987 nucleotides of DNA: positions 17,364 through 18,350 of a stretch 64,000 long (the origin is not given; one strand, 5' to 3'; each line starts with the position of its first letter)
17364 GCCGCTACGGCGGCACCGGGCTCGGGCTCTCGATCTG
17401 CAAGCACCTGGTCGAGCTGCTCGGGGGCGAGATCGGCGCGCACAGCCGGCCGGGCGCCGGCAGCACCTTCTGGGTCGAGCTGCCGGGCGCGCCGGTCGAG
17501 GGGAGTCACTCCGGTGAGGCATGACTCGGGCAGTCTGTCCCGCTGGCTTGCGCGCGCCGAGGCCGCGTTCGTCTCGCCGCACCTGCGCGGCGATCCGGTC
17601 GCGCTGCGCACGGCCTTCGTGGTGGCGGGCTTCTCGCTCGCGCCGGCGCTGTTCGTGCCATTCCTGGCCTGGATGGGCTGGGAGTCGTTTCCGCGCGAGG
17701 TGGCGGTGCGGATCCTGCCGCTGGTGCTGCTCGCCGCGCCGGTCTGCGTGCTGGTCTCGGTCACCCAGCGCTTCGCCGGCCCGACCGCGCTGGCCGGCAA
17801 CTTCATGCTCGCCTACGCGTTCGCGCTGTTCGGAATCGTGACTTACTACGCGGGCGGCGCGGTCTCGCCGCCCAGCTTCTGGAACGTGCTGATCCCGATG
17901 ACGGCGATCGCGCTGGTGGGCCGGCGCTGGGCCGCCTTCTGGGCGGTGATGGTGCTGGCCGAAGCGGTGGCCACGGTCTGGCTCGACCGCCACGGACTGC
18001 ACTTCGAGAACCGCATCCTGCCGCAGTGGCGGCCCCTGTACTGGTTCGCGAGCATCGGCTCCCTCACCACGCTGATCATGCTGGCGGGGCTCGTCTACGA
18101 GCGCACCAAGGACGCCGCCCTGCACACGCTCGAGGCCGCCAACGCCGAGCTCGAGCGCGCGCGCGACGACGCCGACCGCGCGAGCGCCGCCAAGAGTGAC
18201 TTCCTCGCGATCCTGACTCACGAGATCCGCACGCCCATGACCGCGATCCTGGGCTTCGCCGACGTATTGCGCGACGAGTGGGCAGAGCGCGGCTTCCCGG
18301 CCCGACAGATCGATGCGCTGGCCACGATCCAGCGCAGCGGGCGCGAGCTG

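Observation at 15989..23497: Six-gene co-directional cluster: two paralogous membrane-embedded sensor kinases translationally coupled to a cytochrome P450, then AKR, enoyl-CoA hydratase and an APH-type kinase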

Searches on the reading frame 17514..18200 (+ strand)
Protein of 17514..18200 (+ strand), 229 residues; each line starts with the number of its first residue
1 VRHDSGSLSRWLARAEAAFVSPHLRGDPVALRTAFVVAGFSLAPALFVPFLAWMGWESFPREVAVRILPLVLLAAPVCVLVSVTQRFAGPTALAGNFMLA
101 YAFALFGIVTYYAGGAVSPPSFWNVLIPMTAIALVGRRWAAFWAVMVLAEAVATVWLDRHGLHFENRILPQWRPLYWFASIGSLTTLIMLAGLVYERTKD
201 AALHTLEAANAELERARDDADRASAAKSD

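Call 15: search_protein_families(library=pfam, proteins=[window:17514-18200:+], max_evalue=10)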
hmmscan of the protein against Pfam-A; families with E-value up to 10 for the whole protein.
seq(229 aa): 1 family
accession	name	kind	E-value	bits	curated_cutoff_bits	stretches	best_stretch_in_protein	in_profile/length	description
PF20389.3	DUF6684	-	0.63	10.6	24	1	63-118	14-70/79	Family of unknown function (DUF6684)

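Call 17: find_homologous_proteins(query=window:17514-18167:+, max_evalue=0.001)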
Query seq(218 aa) (218 aa): 3 proteins with E <= 0.001 among 3904 candidates.
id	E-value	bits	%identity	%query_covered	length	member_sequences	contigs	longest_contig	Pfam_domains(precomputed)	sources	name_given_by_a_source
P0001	1.1e-72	262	70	81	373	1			PF00512.32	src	-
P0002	2.0e-71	258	60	92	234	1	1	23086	-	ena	-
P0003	1.0e-48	184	63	67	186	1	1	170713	-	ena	-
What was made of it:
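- Tried and rejected: The word-indexed protein search with the HK2 sensor gave only 3 hits (call 17).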

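Call 19: find_encoding_contigs(protein=P0003, flank=10000, max_places=3)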
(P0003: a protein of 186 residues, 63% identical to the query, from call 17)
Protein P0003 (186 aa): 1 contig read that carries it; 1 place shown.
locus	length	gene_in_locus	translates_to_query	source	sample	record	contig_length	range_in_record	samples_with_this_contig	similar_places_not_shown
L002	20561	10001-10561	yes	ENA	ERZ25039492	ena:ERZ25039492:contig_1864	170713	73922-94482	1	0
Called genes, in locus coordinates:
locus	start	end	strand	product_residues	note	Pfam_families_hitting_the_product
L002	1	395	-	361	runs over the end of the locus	PF14031:D-ser_dehydrat, PF04955:HupE_UreJ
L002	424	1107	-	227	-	PF01168:Ala_racemase_N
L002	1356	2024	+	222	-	PF13181:TPR_8 (faint), PF13424:TPR_12, PF00515:TPR_1 (weak), PF13432:TPR_16, PF14559:TPR_19 (weak), PF13371:TPR_9 (weak), PF07719:TPR_2 (weak), PF00515:TPR_1 (weak), +5 more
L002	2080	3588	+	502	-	PF01650:Peptidase_C13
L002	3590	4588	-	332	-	PF02737:3HCDH_N (faint), PF02826:2-Hacid_dh_C (weak), PF03446:NAD_binding_2, PF14833:NAD_binding_11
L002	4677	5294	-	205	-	PF12697:Abhydrolase_6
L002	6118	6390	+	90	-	-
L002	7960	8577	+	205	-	-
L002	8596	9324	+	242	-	-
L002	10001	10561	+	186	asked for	-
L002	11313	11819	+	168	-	PF00072:Response_reg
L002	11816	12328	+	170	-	-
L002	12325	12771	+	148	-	PF00067:p450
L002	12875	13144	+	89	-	PF00067:p450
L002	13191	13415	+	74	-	PF00248:Aldo_ket_red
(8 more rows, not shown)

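Call 20: find_encoding_contigs(protein=P0002, flank=10000, max_places=3)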
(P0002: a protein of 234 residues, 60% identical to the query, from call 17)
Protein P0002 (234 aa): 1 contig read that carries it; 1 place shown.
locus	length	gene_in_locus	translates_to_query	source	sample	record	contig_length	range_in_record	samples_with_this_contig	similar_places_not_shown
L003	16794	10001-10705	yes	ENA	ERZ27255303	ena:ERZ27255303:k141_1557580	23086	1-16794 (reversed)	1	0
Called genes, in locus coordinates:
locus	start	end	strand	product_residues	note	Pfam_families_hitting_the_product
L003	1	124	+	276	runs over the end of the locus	PF00378:ECH_1, PF16113:ECH_2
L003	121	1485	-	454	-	PF01425:Amidase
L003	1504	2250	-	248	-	PF01553:Acyltransferase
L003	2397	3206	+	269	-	PF13444:Acetyltransf_5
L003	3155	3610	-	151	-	PF08534:Redoxin, PF00578:AhpC-TSA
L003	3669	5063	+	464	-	PF02515:CoA_transf_3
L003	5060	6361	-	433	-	PF00108:Thiolase_N, PF02803:Thiolase_C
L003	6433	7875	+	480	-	PF06762:LMF1, PF25179:LMF1_C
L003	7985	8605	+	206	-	-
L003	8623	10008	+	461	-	PF00512:HisKA, PF02518:HATPase_c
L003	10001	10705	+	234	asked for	-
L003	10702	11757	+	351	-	PF00512:HisKA, PF02518:HATPase_c, PF00072:Response_reg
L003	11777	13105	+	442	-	PF00067:p450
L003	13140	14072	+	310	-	PF00248:Aldo_ket_red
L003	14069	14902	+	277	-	PF00378:ECH_1, PF16113:ECH_2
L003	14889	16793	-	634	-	?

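Call 43: search_protein_representatives(alignment_id=A3)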
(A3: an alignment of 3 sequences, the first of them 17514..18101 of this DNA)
Query: 3 sequences, 201 profile positions. Proteins with E-value up to 0.001 (for the whole library): 983; up to 1e-10: 125; up to 1e-30: 21. The best 150 are listed.
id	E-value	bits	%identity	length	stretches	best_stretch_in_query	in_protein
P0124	1.8e-79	282.5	-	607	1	10-200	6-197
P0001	3.6e-71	255.4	-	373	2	21-196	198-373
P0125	4.7e-70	251.8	-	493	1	14-200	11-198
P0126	1.0e-63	231.0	-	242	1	13-200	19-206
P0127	1.1e-56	208.1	-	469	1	15-200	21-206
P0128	1.5e-56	207.6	-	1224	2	10-200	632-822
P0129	2.7e-53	197.1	-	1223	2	11-200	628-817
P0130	9.4e-45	169.2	-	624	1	12-200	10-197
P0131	4.5e-44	166.9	-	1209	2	13-187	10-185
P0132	3.4e-42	160.8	-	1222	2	21-200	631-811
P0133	2.0e-41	158.3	-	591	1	3-200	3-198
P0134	2.9e-39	151.2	-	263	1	82-200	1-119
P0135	5.0e-38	147.2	-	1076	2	10-176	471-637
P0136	1.9e-36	142.1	-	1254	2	13-201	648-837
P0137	9.5e-36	139.8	-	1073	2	12-200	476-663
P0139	3.1e-34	134.8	-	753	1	12-200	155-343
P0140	4.6e-33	131.0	-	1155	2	9-185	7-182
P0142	4.9e-31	124.4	-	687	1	8-200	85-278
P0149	8.1e-28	113.9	-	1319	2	11-177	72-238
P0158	1.0e-18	84.2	-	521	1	16-198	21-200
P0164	5.5e-16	75.2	-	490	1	18-201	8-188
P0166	9.9e-16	74.4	-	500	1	19-198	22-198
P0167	1.3e-15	74.1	-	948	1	20-200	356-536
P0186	4.9e-14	68.9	-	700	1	14-198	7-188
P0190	1.6e-13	67.2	-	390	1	19-198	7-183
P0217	6.2e-12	62.0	-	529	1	19-200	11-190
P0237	5.6e-11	58.9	-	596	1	15-199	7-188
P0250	1.2e-10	57.8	-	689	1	15-200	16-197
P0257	1.6e-10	57.5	-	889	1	9-200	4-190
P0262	2.3e-10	56.9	-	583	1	20-198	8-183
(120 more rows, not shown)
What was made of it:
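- Tried and rejected: The exhaustive profile search was needed to see the family (call 43).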

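Call 44: search_protein_families(library=pfam, proteins=[P0128, P0131, P0135, P0140, P0149, P0139, P0142, P0167, P0124], max_evalue=0.001)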
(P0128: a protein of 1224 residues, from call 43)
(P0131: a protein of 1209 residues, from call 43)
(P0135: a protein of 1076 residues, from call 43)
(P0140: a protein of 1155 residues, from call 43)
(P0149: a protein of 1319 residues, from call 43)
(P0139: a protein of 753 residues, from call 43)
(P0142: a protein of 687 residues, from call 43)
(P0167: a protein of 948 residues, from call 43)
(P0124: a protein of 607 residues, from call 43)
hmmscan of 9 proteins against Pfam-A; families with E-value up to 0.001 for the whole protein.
P0128 (1224 aa): 6 families
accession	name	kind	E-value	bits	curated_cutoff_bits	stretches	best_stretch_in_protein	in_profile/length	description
PF02518.31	HATPase_c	-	2.2e-59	199.1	26.4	2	964-1078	1-110/111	Histidine kinase-, DNA gyrase B-, and HSP90-like ATPase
PF00072.30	Response_reg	-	1.3e-56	189.9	30.2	2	494-603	1-110/111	Response regulator receiver domain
PF00512.31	HisKA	-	1.3e-42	144.1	26.9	2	849-918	1-66/66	His Kinase A (phospho-acceptor) domain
PF23198.2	PDE8A_N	-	2.7e-06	27.8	29.6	0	1098-1202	9-115/147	PDE8A-like, N-terminal domain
PF13581.12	HATPase_c_2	-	3.7e-05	24.2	27.4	0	978-1055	41-112/127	Histidine kinase-like ATPase domain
PF13589.12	HATPase_c_3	-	0.00071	20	25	0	973-1047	7-79/137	Histidine kinase-, DNA gyrase B-, and HSP90-like ATPase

P0131 (1209 aa): 6 families
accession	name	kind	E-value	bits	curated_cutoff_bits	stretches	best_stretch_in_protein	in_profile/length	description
PF02518.31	HATPase_c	-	1.4e-62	209.5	26.4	2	930-1043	1-109/111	Histidine kinase-, DNA gyrase B-, and HSP90-like ATPase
PF00072.30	Response_reg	-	1.3e-51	173.8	30.2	2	490-604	1-110/111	Response regulator receiver domain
PF00512.31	HisKA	-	3.6e-42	142.7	26.9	2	814-883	1-66/66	His Kinase A (phospho-acceptor) domain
PF13589.12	HATPase_c_3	-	0.00012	22.6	25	0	939-1017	7-85/137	Histidine kinase-, DNA gyrase B-, and HSP90-like ATPase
PF13581.12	HATPase_c_2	-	0.00012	22.5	27.4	0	942-1020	43-111/127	Histidine kinase-like ATPase domain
PF20966.2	MASE6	-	0.00015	22.2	27.4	1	32-158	8-130/170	MASE6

P0135 (1076 aa): 3 families
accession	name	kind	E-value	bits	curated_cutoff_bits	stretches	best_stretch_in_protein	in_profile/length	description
PF00072.30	Response_reg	-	2.5e-28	98.9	30.2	2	329-443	1-110/111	Response regulator receiver domain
PF02518.31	HATPase_c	-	5.9e-25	88.3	26.4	1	804-918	1-110/111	Histidine kinase-, DNA gyrase B-, and HSP90-like ATPase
PF00512.31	HisKA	-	1.6e-24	86.2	26.9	2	233-301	1-65/66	His Kinase A (phospho-acceptor) domain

P0140 (1155 aa): 6 families
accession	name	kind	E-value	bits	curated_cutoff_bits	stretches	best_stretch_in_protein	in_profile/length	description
PF02518.31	HATPase_c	-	2.8e-54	182.7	26.4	2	339-448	2-109/111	Histidine kinase-, DNA gyrase B-, and HSP90-like ATPase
PF00512.31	HisKA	-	4.9e-43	145.5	26.9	2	772-840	1-66/66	His Kinase A (phospho-acceptor) domain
PF00072.30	Response_reg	-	2e-38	131.4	30.2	2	1025-1139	1-110/111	Response regulator receiver domain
PF13581.12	HATPase_c_2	-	8.6e-06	26.2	27.4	0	908-973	52-112/127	Histidine kinase-like ATPase domain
PF20969.2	MASE11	-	5.6e-05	23.6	27.3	0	643-715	65-134/168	MASE11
PF13589.12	HATPase_c_3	-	0.00055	20.4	25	0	345-417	5-78/137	Histidine kinase-, DNA gyrase B-, and HSP90-like ATPase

P0149 (1319 aa): 4 families
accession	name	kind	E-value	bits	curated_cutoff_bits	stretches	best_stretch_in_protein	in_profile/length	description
PF00072.30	Response_reg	-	6.5e-48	162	30.2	2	543-657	1-110/111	Response regulator receiver domain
PF02518.31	HATPase_c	-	2.4e-45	154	26.4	2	399-508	2-107/111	Histidine kinase-, DNA gyrase B-, and HSP90-like ATPase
PF00512.31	HisKA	-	5.8e-37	126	26.9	2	923-996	1-66/66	His Kinase A (phospho-acceptor) domain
PF13589.12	HATPase_c_3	-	0.00021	21.8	25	0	403-481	3-80/137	Histidine kinase-, DNA gyrase B-, and HSP90-like ATPase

P0139 (753 aa): 3 families
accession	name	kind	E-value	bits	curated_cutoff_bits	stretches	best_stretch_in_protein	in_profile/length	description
PF00072.30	Response_reg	-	8.3e-49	164.8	30.2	2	628-743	1-111/111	Response regulator receiver domain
PF02518.31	HATPase_c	-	1.3e-28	100.1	26.4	1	486-599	1-109/111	Histidine kinase-, DNA gyrase B-, and HSP90-like ATPase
PF00512.31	HisKA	-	2.3e-20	72.8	26.9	1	371-439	2-66/66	His Kinase A (phospho-acceptor) domain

P0142 (687 aa): 4 families
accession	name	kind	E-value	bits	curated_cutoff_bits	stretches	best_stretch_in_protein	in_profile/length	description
PF02518.31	HATPase_c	-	7.9e-33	113.7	26.4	1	421-535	1-110/111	Histidine kinase-, DNA gyrase B-, and HSP90-like ATPase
PF00072.30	Response_reg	-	1.9e-32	112.2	30.2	2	565-678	2-110/111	Response regulator receiver domain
PF00512.31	HisKA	-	3.1e-20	72.4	26.9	1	305-374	1-66/66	His Kinase A (phospho-acceptor) domain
PF13581.12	HATPase_c_2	-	7e-05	23.3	27.4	1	433-510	39-110/127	Histidine kinase-like ATPase domain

P0167 (948 aa): 5 families
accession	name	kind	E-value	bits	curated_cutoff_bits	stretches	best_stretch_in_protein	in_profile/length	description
PF02518.31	HATPase_c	-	7.4e-61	203.9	26.4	2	683-797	1-110/111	Histidine kinase-, DNA gyrase B-, and HSP90-like ATPase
PF00072.30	Response_reg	-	6.5e-43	145.9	30.2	2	203-316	1-109/111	Response regulator receiver domain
PF00512.31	HisKA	-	2.4e-18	66.4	26.9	1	564-636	2-66/66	His Kinase A (phospho-acceptor) domain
PF13581.12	HATPase_c_2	-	5.8e-08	33.2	27.4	1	688-774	32-112/127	Histidine kinase-like ATPase domain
PF13589.12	HATPase_c_3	-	1.4e-07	32.1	25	0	63-147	3-85/137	Histidine kinase-, DNA gyrase B-, and HSP90-like ATPase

P0124 (607 aa): 3 families
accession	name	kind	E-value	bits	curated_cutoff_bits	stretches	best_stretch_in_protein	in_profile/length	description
PF00072.30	Response_reg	-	1.2e-24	87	30.2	1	481-596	1-111/111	Response regulator receiver domain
PF02518.31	HATPase_c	-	1.2e-23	84.1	26.4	1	341-452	2-109/111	Histidine kinase-, DNA gyrase B-, and HSP90-like ATPase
PF00512.31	HisKA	-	1.2e-19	70.6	26.9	1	224-293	1-66/66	His Kinase A (phospho-acceptor) domain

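Call 45: predict_structure(alignment_id=A3)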
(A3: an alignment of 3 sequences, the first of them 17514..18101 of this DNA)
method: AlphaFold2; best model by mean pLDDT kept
length: 196 residues; sequences in the alignment: 3
mean_pLDDT: 69.3   pTM: 0.60
mean pLDDT of the five models: 69.3, 69.1, 58.7, 57.5, 52.6
residues with pLDDT >= 90: 0; 70-90: 93; 50-70: 95; < 50: 8
segments of 3 or more residues with pLDDT < 50: none
pLDDT, mean of each block of 10 residues (from residue 1): 63 82 84 80 77 82 83 80 75 67 65 57 48 54 59 66 65 70 64 61
secondary structure, 60 per line:
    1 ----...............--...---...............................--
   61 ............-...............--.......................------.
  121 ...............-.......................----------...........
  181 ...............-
elements in order: H5-19 H28-58 H61-72 H74-88 H91-113 H120-135 H137-159 H170-195

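Call 49: search_protein_families(library=pfam, proteins=[P0158, P0164, P0166, P0186, P0190, P0217, P0237, P0250, P0257, P0262], max_evalue=0.01)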
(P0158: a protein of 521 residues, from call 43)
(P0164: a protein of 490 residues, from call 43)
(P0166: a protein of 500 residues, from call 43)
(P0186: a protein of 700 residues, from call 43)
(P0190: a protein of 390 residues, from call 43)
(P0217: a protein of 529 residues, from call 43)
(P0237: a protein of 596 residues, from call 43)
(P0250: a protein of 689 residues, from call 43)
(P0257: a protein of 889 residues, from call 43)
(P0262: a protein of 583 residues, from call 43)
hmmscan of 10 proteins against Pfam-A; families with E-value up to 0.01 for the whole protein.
P0158 (521 aa): 6 families
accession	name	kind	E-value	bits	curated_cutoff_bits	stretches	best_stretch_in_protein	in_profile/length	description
PF08448.16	PAS_4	-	1.7e-14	54.4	23.1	1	229-331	10-110/110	PAS fold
PF13426.13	PAS_9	-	1.3e-12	48.4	27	1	227-328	4-103/103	PAS domain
PF00989.32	PAS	-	1.5e-11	44.8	22.6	1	227-325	14-112/113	PAS fold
PF08447.18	PAS_3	-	1.1e-10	42.1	25.6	1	237-322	2-88/89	PAS fold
PF13188.13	PAS_8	-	1.1e-05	25.5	21.8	1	345-403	5-61/65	PAS domain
PF14598.12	PAS_11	-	0.00019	21.8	25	1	230-297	8-74/109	PAS domain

P0164 (490 aa): 3 families
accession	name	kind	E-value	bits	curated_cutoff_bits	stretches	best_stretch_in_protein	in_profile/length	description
PF00015.26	MCPsignal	-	2.8e-41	141.7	34.6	1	275-455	4-170/172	Methyl-accepting chemotaxis protein (MCP) signalling domain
PF20966.2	MASE6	-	0.0026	18.2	27.4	1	20-190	4-166/170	MASE6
PF20117.4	DUF6507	-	0.0065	17.4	25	1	331-411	40-108/120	Family of unknown function (DUF6507)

P0166 (500 aa): 5 families
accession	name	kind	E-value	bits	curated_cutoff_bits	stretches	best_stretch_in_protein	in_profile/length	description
PF00989.32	PAS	-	2.4e-22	79.5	22.6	2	220-331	2-112/113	PAS fold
PF13426.13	PAS_9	-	1.5e-14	54.6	27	1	229-334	1-103/103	PAS domain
PF13188.13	PAS_8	-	2.1e-13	50.1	21.8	1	220-265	2-44/65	PAS domain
PF08448.16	PAS_4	-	2e-12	47.7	23.1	2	226-274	2-50/110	PAS fold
PF20966.2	MASE6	-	0.00046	20.7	27.4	1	37-203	8-166/170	MASE6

P0186 (700 aa): 4 families
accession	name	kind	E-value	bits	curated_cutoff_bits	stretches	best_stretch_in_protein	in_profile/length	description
PF01627.28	Hpt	-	9.9e-15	55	24.6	1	362-438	5-82/84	Hpt domain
PF02518.31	HATPase_c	-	1.7e-14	54.6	26.4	1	534-660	10-108/111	Histidine kinase-, DNA gyrase B-, and HSP90-like ATPase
PF20966.2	MASE6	-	0.00036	21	27.4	1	27-149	8-129/170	MASE6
PF08448.16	PAS_4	-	0.00044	20.9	23.1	1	304-334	79-109/110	PAS fold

P0190 (390 aa): 2 families
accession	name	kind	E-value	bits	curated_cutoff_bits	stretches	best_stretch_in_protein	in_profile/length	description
PF08448.16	PAS_4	-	2.8e-12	47.3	23.1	1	204-313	2-110/110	PAS fold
PF13426.13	PAS_9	-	9.5e-05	23.1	27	1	245-310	37-103/103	PAS domain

P0217 (529 aa): 9 families
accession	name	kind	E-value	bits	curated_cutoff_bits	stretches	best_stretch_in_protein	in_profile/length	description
PF13426.13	PAS_9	-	8.5e-15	55.3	27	1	219-310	7-103/103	PAS domain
PF07730.19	HisKA_3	-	3.8e-14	53.4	24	1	325-390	1-66/68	Histidine kinase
PF02518.31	HATPase_c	-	9e-12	45.9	26.4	1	432-515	3-104/111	Histidine kinase-, DNA gyrase B-, and HSP90-like ATPase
PF13188.13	PAS_8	-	2.5e-06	27.6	21.8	1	203-252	1-47/65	PAS domain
PF08448.16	PAS_4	-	7.6e-06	26.6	23.1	1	215-264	7-56/110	PAS fold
PF20966.2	MASE6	-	9.4e-06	26.2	27.4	1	27-196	7-169/170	MASE6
PF00989.32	PAS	-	2.3e-05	24.8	22.6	1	204-266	2-64/113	PAS fold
PF13581.12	HATPase_c_2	-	2.5e-05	24.7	27.4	1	432-479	29-81/127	Histidine kinase-like ATPase domain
PF20967.2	MASE7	-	0.0069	16.6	26.2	0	23-119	6-105/183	MASE7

P0237 (596 aa): 5 families
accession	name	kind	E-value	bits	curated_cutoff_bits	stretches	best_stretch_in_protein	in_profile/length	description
PF02518.31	HATPase_c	-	3.9e-17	63.1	26.4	1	489-595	4-109/111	Histidine kinase-, DNA gyrase B-, and HSP90-like ATPase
PF20966.2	MASE6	-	3.1e-07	31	27.4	1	25-187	6-161/170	MASE6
PF14501.12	HATPase_c_5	-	3.5e-07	30.5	22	1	487-579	2-89/102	GHKL domain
PF13426.13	PAS_9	-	8.6e-05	23.2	27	1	220-310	9-103/103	PAS domain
PF13188.13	PAS_8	-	0.0044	17.3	21.8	0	203-250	3-49/65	PAS domain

P0250 (689 aa): 2 families
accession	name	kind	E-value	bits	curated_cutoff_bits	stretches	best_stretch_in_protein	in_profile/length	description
PF02518.31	HATPase_c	-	3.7e-15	56.8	26.4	1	532-660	5-107/111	Histidine kinase-, DNA gyrase B-, and HSP90-like ATPase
PF01627.28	Hpt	-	2.4e-09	37.7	24.6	1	381-437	26-82/84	Hpt domain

P0257 (889 aa): 3 families
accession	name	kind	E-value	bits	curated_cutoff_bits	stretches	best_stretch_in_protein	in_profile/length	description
PF00990.26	GGDEF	-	5.7e-80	267.2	23.8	2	208-363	1-160/161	Diguanylate cyclase, GGDEF domain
PF00563.25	EAL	-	1.4e-73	247.6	31.3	1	619-857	3-236/236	EAL domain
PF22335.1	Cas10-Cmr2_palm2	-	1.1e-05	26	27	1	287-365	58-132/133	Cas10/Cmr2, second palm domain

P0262 (583 aa): 4 families
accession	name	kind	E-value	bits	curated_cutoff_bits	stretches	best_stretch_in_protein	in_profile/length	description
PF00015.26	MCPsignal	-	1.9e-35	122.7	34.6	1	344-514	2-172/172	Methyl-accepting chemotaxis protein (MCP) signalling domain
PF20966.2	MASE6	-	2.9e-05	24.6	27.4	1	19-190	6-168/170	MASE6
PF00672.30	HAMP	-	0.002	18.8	25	1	224-264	10-50/53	HAMP domain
PF20969.2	MASE11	-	0.0068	16.8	27.3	0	83-179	65-152/168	MASE11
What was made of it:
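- On Pfam MASE6 (PF20966): The link is only transitive: profile-retrieved homologues score 20-31 bits (calls 44, 49).
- Closest known: Pfam MASE6. Same: Homologues retrieved with the HK1/HK2 sensor profile hit MASE6 at or near its gathering score (P0237 31.0 bits, P0217 26.2 bits; call 49).
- Distant members carry MCP, PAS, CheA-like or GGDEF-EAL outputs and reach or approach the MASE6 gathering score (calls 43, 49).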

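Call 54: find_related_loci(query=A5, collection=metagenome_contigs, flank=10000)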
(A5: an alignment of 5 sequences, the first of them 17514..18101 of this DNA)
Query A5 (196 aa) in metagenome_contigs; peptide patterns used: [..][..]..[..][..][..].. (x = any residue, [..] = any of these).
39 stretches matched a pattern; 14 encode a relative of the query (tblastn E <= 1e-3); 14 distinct loci.
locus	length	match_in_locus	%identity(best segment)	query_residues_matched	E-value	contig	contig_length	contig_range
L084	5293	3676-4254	74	4-196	1e-94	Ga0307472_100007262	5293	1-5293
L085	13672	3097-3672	71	5-196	1e-83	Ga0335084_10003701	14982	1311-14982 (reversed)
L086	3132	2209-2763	73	12-196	7e-84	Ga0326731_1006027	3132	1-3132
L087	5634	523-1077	73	12-196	6e-83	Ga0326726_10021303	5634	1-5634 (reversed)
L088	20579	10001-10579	70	4-196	6e-82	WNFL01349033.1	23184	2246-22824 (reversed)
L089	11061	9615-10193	70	4-196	6e-82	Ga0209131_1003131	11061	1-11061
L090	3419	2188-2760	65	6-196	2e-76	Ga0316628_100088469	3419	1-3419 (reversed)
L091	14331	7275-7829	66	12-196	1e-72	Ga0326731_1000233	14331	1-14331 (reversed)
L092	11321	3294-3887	59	1-196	3e-71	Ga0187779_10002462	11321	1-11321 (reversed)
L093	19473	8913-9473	59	7-196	1e-64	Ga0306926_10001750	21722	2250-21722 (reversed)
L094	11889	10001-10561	59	7-196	1e-64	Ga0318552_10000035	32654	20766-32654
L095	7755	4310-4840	38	19-196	4e-32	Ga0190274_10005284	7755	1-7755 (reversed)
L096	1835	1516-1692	85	86-144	1e-28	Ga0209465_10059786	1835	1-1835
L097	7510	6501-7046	34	6-187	1e-13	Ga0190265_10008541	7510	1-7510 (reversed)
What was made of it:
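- Tried and rejected: A 5-sequence subset worked, but it recovered mostly the same clade (call 54).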

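Call 56: find_homologous_proteins(query=P0137, max_evalue=1e-50)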
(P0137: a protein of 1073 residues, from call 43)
Query P0137 (1073 aa): 2463 proteins with E <= 1e-50 among 8000 candidates; the best 120 are listed.
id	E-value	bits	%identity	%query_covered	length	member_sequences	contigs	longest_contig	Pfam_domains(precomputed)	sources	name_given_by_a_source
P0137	0.0e+0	2348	100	100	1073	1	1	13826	PF13581.13,PF02518.32,PF00512.32,PF00072.31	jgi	-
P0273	0.0e+0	1492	65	99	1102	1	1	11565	PF13581.13,PF02518.32,PF00512.32,PF00072.31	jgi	jgi:signal transduction histidine kinase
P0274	0.0e+0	1390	61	99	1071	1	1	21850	PF13581.13,PF02518.32,PF00512.32,PF00072.31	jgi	jgi:signal transduction histidine kinase/ActR/RegA family two-component response regulator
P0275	0.0e+0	1377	62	98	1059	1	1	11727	PF13581.13,PF02518.32,PF00512.32,PF13589.13,PF00072.31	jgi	jgi:signal transduction histidine kinase/ActR/RegA family two-component response regulator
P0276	1.3e-249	849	36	51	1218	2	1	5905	PF13581.13,PF02518.32,PF00512.32,PF13589.13,PF00072.31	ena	-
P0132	4.8e-219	748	39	54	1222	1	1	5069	PF02518.32,PF00512.32,PF00072.31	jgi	jgi:signal transduction histidine kinase/DNA-binding response OmpR family regulator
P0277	2.8e-212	726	40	56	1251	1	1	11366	PF13581.13,PF02518.32,PF00512.32,PF00072.31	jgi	jgi:signal transduction histidine kinase/DNA-binding response OmpR family regulator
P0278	1.4e-202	694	37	56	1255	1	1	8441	PF13581.13,PF02518.32,PF00512.32,PF00072.31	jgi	-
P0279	1.7e-172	594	37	48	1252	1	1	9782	PF13581.13,PF02518.32,PF00512.32,PF13589.13,PF00072.31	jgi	jgi:signal transduction histidine kinase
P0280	9.2e-120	419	35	34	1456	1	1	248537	PF17152.11,PF00672.31,PF08447.19,PF13426.14,PF13188.14,PF13581.13,PF08448.17,PF02518.32,PF00512.32,PF00072.31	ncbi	-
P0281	4.5e-114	401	42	37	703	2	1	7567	PF13426.14,PF13185.13,PF01590.33,PF02518.32,PF00512.32,PF00989.32,PF00072.31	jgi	-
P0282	1.5e-111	392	41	36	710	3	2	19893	PF01590.33,PF02518.32,PF00512.32,PF00072.31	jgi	jgi:signal transduction histidine kinase/CheY-like chemotaxis protein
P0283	2.1e-110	388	42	36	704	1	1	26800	PF13426.14,PF13185.13,PF02518.32,PF13492.13,PF00512.32,PF00989.32,PF00072.31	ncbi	ncbi:MAG: ATP-binding protein [Myxococcota bacterium]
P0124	9.0e-108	380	40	53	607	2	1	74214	PF02518.32,PF00512.32,PF00072.31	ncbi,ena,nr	ncbi:MAG TPA: response regulator [Myxococcota bacterium]|nr:response regulator [Myxococcota bacteriu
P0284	1.0e-105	373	40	37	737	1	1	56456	PF02518.32,PF00512.32,PF00072.31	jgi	jgi:two-component system, sensor histidine kinase and response regulator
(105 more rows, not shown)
